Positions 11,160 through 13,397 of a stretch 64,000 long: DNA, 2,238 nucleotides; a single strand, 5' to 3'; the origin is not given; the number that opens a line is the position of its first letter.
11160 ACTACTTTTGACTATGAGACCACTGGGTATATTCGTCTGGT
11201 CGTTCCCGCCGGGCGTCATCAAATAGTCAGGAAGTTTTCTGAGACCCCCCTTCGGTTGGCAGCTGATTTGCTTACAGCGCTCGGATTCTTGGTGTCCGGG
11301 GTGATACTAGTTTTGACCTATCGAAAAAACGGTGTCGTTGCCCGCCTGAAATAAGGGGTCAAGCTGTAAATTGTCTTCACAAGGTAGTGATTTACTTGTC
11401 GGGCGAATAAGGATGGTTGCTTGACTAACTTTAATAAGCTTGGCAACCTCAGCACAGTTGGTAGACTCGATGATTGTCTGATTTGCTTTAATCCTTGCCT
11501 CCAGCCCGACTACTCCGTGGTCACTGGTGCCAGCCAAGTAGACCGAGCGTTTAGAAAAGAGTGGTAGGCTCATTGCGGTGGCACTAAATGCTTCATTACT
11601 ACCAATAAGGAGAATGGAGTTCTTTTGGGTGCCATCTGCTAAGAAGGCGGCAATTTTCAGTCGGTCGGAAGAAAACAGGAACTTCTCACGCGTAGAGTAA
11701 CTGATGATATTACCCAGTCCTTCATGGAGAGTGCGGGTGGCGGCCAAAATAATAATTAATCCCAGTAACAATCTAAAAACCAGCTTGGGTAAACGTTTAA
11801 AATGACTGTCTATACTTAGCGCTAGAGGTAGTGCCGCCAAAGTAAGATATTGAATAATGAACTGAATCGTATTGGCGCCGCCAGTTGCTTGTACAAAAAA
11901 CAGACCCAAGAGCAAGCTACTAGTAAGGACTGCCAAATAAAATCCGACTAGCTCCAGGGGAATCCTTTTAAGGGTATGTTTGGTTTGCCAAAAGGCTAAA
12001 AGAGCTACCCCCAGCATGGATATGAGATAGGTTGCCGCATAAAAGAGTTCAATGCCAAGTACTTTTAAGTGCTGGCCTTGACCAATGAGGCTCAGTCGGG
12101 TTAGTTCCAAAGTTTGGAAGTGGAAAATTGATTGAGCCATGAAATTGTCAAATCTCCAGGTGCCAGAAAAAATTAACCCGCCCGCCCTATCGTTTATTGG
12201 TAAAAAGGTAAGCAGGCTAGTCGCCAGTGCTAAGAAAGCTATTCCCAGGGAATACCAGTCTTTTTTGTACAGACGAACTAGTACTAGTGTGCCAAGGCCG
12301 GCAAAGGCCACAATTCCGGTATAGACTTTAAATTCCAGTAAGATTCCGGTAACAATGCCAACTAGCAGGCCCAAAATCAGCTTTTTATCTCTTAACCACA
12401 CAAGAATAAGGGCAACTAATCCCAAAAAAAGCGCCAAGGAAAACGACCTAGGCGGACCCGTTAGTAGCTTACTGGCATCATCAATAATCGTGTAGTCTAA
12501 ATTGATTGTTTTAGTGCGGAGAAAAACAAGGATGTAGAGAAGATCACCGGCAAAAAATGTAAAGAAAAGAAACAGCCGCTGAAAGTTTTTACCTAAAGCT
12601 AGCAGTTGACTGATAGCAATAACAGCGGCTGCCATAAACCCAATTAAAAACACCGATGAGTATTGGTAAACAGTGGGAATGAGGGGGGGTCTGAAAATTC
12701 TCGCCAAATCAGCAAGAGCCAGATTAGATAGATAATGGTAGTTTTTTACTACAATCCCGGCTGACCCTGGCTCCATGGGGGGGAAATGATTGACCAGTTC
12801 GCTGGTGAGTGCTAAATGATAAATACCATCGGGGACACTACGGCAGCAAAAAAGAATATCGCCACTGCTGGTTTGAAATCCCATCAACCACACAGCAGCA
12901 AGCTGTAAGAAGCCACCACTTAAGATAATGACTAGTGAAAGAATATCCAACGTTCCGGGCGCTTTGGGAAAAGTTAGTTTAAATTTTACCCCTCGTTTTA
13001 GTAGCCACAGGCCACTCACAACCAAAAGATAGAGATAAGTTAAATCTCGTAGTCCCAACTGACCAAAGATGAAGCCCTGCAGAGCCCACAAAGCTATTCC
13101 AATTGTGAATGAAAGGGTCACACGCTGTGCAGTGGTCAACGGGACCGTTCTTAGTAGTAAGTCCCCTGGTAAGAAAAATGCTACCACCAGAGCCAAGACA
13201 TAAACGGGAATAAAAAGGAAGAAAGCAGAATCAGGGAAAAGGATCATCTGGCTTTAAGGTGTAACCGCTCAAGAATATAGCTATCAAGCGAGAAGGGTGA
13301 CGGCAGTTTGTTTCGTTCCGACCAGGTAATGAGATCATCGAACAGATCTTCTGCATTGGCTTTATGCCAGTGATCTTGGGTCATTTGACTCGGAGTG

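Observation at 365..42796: Five polyprenyl-phosphate-sugar synthases but one GtrA flippase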

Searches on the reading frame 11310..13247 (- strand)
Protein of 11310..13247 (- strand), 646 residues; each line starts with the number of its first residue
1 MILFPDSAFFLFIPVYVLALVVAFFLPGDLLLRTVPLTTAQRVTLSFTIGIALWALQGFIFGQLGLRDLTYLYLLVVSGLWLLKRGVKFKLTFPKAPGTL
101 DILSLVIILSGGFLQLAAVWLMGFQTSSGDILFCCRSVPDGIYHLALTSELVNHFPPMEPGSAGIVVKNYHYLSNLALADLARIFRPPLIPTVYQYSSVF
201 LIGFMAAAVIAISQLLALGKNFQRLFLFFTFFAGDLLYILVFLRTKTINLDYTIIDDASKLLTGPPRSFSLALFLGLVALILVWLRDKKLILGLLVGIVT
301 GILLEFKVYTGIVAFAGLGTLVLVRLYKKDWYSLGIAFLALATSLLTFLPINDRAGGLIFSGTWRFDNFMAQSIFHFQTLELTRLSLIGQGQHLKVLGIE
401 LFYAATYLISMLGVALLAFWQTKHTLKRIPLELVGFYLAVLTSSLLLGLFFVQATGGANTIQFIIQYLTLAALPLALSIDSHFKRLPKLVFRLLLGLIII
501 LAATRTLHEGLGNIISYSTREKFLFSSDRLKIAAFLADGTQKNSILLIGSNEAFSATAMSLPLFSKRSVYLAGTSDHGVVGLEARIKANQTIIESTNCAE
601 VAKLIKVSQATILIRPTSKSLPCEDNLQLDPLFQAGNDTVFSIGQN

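Call 3: search_protein_families(library=pfam, proteins=[window:11310-13247:-], max_evalue=0.01)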
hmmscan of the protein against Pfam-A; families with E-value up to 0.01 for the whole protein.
window:11310-13247:- (646 aa): 0 families

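Call 27: search_protein_families(library=pfam, proteins=[window:11310-13247:-], max_evalue=5)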
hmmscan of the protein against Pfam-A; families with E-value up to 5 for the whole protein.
window:11310-13247:- (646 aa): 1 family
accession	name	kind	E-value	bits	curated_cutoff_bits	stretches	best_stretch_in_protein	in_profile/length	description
PF16594.10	ATP-synt_Z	-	0.27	11.2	25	1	406-444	5-43/53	Putative AtpZ or ATP-synthase-associated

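Call 42: search_protein_families(library=ncbifam, proteins=[window:11310-13247:-], max_evalue=0.01)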
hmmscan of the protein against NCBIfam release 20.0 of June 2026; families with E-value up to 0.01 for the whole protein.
window:11310-13247:- (646 aa): 0 families

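Call 58: search_protein_representatives(protein=window:11310-13247:-)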
Query: 646 residues. Proteins with E-value up to 0.001 (for the whole library): 805; up to 1e-10: 539; up to 1e-30: 210. The best 150 are listed.
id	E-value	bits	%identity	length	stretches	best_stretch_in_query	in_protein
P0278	0.0e+00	1381.4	100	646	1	1-646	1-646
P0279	2.5e-164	564.6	45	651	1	1-640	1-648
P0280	1.0e-150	519.6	45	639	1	1-593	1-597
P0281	2.7e-127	442.3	45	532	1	99-595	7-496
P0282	4.5e-123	428.3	40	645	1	3-627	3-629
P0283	1.1e-116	407.2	41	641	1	13-578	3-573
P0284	2.0e-114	399.8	39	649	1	1-607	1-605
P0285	3.0e-105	369.5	34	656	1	4-609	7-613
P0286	2.2e-104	366.6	37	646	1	10-624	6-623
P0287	6.3e-103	361.8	34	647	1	4-637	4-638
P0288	9.2e-103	361.3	38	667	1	1-606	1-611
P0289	9.7e-103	361.2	35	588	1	14-579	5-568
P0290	4.6e-102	359.0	35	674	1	13-634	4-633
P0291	3.1e-100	352.9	35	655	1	4-578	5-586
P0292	3.6e-100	352.7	37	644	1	11-582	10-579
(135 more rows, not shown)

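Call 63: search_protein_families(library=pfam, alignment_id=A3, max_evalue=0.01)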
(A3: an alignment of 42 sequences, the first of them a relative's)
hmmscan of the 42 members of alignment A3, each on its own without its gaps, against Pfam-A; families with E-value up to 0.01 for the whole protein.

A. member 1, P0278 (646 aa): 0 families

B. families by the number of members that match (of 42 scanned): 2 families
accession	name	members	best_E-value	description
PF20176.3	DUF6541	5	4.1e-06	Family of unknown function (DUF6541)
PF20136.4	DUF6526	1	0.0015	Family of unknown function (DUF6526)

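Call 65: search_solved_structures(query=A3, max_evalue=10)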
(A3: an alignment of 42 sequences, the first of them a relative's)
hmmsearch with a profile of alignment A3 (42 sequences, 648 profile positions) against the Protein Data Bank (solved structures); distinct sequences matched with E-value up to 10: 2.
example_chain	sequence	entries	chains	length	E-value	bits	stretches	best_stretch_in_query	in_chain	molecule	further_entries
6xeh_A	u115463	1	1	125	0.13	13.7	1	567-632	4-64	DE NOVO DESIGNED OR386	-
8hf2_A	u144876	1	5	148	1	10.8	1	269-354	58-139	PRA1 family protein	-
